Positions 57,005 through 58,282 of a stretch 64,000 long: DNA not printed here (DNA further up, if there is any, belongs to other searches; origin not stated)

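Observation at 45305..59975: Nearly gap-free 14.7-kb array joining cusCBA, an unknown gene, the N-ATPase operon and a YHS-glucan phosphorylase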

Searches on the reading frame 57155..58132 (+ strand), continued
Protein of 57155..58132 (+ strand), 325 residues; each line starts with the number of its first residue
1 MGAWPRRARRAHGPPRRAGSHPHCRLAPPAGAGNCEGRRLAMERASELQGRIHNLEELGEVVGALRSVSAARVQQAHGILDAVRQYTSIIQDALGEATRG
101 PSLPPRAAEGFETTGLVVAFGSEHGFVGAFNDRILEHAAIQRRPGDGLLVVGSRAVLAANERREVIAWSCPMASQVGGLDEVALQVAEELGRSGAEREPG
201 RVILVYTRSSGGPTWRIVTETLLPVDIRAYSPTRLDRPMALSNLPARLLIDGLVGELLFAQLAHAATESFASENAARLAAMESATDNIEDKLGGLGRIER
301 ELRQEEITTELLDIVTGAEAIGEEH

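Call 71: find_encoding_contigs(protein=P0186, flank=10000, max_places=4)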
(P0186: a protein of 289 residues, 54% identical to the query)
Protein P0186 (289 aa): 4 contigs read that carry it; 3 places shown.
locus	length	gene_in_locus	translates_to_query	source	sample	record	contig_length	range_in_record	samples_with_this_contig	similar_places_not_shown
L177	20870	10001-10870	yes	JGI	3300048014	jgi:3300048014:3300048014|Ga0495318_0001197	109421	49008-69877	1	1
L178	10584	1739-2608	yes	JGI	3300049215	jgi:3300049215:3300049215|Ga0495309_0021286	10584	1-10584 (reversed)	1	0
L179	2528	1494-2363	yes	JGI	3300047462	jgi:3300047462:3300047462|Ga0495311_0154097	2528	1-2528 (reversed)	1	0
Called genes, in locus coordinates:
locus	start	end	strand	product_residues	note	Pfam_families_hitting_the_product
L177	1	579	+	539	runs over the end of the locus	PF14691:Fer4_20, PF01266:DAO, PF01593:Amino_oxidase (weak), PF01946:Thi4 (weak), PF07992:Pyr_redox_2, PF12831:FAD_oxidored (weak), PF13450:NAD_binding_8, PF12838:Fer4_7 (weak), +7 more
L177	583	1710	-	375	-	PF00365:PFK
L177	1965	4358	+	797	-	PF01326:PPDK_N, PF00391:PEP-utilizers, PF02896:PEP-utilizers_C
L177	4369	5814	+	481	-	PF02874:ATP-synt_ab_N, PF00006:ATP-synt_ab, PF22919:ATP-synt_VA_C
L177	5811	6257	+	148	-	PF02823:ATP-synt_DE_N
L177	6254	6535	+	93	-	PF09527:ATPase_gene1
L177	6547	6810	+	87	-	PF12966:AtpR (weak)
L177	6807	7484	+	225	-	PF00119:ATP-synt_A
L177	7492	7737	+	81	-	PF00137:ATP-synt_C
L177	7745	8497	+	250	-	PF00430:ATP-synt_B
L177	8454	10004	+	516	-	PF00006:ATP-synt_ab, PF00306:ATP-synt_ab_C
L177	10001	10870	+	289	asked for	PF00231:ATP-synt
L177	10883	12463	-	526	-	PF01636:APH, PF13238:AAA_18 (weak), PF13671:AAA_33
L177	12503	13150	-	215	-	PF00582:Usp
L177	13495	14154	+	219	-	PF00005:ABC_tran, PF13304:AAA_21 (faint)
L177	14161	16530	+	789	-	PF02687:FtsX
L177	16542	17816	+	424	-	PF25989:YknX_C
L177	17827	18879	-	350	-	-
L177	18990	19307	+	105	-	-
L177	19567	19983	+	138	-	-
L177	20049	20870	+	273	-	-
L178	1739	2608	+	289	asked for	PF00231:ATP-synt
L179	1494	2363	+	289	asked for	PF00231:ATP-synt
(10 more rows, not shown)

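Call 72: list_cluster_members(proteins=[P0121, P0241, P0130, P0123])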
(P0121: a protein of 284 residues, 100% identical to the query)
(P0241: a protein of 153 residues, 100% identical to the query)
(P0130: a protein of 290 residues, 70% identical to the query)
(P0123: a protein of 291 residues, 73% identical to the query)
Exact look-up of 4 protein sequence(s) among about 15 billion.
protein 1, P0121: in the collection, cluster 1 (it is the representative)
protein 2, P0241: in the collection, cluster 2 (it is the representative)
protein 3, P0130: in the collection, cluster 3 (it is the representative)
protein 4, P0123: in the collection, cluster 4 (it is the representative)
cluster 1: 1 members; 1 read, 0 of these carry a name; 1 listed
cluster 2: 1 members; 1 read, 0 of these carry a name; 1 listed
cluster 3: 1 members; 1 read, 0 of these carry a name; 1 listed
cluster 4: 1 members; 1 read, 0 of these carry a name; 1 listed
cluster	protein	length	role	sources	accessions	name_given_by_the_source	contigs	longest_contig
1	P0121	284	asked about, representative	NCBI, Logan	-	-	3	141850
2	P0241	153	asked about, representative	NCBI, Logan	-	-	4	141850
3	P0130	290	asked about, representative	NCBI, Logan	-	-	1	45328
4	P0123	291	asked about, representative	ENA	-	-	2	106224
